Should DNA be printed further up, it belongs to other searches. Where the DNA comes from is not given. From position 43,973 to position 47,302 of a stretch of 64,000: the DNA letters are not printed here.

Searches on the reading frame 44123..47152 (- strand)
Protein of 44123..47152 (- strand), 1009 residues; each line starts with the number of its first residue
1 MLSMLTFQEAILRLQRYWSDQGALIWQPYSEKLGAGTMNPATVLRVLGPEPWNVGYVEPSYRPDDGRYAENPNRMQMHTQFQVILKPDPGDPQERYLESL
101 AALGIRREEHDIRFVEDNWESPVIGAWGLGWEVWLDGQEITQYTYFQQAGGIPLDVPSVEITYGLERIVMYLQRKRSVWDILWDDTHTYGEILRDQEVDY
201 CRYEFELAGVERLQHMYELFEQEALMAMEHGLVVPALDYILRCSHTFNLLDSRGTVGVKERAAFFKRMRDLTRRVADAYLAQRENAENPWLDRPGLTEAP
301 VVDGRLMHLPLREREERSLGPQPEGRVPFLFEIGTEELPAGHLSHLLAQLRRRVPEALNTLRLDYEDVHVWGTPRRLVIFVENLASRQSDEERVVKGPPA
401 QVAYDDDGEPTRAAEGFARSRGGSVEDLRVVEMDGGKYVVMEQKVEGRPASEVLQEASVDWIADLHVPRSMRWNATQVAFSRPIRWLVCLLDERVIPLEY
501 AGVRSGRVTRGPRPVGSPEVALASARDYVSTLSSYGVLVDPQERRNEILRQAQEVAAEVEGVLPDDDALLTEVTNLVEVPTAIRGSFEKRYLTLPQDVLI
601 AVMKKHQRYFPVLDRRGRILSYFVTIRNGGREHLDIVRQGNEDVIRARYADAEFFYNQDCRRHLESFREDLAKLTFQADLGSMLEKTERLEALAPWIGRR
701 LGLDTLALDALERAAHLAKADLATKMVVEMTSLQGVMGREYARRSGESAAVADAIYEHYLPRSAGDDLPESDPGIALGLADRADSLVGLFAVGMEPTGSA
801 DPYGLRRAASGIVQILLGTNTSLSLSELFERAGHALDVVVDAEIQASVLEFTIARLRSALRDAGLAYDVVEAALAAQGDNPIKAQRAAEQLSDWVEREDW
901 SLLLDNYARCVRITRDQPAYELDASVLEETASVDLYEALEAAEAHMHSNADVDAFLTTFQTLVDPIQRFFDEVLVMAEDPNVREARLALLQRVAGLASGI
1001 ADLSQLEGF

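Call 56: search_protein_families(library=pfam, proteins=[window:44123-47152:-], max_evalue=0.0001)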
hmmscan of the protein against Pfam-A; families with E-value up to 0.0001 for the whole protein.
window:44123-47152:- (1009 aa): 3 families
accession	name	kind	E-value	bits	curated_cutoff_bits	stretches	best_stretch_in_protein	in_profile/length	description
PF02092.22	tRNA_synt_2f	-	1.8e-203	677.7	29.2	1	329-874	1-535/536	Glycyl-tRNA synthetase beta subunit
PF02091.20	tRNA-synt_2e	-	1.3e-127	425.2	27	1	7-284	1-278/278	Glycyl-tRNA synthetase alpha subunit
PF05746.21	DALR_1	-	9.1e-06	26.2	22.3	1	906-994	4-99/117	DALR anticodon binding domain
